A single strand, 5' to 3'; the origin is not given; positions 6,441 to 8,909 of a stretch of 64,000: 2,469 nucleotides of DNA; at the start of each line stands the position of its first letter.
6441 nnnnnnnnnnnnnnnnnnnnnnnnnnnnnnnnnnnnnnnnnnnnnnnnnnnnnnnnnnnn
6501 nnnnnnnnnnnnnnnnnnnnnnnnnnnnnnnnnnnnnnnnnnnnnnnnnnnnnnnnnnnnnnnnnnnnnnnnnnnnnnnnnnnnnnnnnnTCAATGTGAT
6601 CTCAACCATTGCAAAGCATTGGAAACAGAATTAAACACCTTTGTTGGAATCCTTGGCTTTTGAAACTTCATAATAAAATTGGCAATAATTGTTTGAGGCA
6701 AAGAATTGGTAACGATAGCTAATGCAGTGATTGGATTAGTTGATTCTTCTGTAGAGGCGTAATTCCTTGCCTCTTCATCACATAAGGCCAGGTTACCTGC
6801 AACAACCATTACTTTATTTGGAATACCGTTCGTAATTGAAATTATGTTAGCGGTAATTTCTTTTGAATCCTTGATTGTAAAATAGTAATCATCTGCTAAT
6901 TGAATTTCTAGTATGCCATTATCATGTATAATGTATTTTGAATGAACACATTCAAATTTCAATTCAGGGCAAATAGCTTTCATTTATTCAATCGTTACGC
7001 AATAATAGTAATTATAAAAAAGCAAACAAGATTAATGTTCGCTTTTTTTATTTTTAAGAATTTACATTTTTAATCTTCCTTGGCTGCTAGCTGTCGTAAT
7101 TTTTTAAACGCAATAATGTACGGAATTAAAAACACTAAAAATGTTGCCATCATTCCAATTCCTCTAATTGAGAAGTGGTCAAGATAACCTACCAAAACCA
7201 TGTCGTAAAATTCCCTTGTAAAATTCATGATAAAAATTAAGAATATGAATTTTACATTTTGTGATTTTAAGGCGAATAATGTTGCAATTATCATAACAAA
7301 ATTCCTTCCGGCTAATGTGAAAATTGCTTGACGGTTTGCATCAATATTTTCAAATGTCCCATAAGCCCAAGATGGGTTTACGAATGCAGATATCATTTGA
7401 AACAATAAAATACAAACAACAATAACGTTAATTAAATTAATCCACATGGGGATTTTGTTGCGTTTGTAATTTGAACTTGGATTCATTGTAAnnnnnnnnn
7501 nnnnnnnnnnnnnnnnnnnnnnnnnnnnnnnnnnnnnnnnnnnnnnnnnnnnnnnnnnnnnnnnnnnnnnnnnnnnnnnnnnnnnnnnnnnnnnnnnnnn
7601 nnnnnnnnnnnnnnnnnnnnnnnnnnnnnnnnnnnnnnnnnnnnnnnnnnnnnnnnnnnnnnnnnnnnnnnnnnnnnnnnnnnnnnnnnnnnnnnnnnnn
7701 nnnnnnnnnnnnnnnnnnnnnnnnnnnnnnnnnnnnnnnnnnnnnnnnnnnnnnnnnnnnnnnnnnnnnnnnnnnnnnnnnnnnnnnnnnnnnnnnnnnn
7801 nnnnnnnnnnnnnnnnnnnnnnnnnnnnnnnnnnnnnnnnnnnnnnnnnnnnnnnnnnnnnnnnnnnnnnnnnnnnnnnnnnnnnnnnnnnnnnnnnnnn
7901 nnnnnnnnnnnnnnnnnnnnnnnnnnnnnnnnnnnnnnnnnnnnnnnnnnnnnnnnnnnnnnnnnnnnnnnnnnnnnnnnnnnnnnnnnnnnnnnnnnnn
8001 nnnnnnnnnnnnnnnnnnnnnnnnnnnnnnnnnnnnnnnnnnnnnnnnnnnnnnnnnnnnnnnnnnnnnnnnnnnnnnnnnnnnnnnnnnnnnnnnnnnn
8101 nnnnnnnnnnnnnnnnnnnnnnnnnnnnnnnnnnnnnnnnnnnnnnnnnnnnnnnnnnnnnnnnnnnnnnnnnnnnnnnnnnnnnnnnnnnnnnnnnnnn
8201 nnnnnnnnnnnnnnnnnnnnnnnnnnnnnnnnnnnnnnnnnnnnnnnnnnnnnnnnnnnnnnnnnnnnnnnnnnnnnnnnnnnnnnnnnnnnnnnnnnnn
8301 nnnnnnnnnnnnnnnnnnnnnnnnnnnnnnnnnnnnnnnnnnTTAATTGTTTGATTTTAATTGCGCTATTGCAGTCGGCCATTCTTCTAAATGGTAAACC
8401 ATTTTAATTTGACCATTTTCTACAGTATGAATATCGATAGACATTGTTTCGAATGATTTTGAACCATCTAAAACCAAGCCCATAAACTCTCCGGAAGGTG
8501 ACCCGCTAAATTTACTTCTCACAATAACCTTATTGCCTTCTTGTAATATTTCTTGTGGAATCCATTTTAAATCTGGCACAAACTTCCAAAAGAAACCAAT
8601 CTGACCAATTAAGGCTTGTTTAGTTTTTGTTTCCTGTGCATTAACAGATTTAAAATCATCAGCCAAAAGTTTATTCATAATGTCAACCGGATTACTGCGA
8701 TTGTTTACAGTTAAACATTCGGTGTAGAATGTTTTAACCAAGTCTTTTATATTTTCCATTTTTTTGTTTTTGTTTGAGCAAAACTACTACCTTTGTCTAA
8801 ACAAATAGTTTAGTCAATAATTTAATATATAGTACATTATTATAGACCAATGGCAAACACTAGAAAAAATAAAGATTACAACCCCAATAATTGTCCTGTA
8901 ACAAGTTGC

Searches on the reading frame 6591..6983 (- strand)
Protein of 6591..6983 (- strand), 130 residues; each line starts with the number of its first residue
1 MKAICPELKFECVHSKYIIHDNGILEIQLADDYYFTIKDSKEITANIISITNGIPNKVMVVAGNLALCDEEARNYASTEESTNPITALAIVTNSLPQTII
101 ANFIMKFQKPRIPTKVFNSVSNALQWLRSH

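Call 18: search_protein_families(library=pfam, max_evalue=0.001, proteins=[window:6591-6983:-])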
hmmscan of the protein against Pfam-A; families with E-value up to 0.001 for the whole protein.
window:6591-6983:- (130 aa): 1 family
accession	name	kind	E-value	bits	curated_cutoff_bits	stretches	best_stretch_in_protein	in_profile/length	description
PF25056.1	DUF7793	-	1.3e-24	86.8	26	1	20-129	4-111/113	Domain of unknown function (DUF7793)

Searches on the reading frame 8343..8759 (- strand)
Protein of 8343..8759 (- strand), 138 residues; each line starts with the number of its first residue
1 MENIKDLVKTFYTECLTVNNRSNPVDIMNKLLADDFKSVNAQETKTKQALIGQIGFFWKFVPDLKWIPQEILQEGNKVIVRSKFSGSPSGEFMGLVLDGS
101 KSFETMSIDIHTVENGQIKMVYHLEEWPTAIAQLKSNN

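Call 18: search_protein_families(library=pfam, max_evalue=0.001, proteins=[window:8343-8759:-])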
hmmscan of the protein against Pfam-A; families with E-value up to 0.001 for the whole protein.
window:8343-8759:- (138 aa): 2 families
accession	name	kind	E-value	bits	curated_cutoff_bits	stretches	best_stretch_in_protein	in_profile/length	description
PF07366.18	SnoaL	-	5.2e-13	49.4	28.4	1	8-133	3-125/126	SnoaL-like polyketide cyclase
PF12680.13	SnoaL_2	-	1.1e-07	32.8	27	1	25-119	13-100/102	SnoaL-like domain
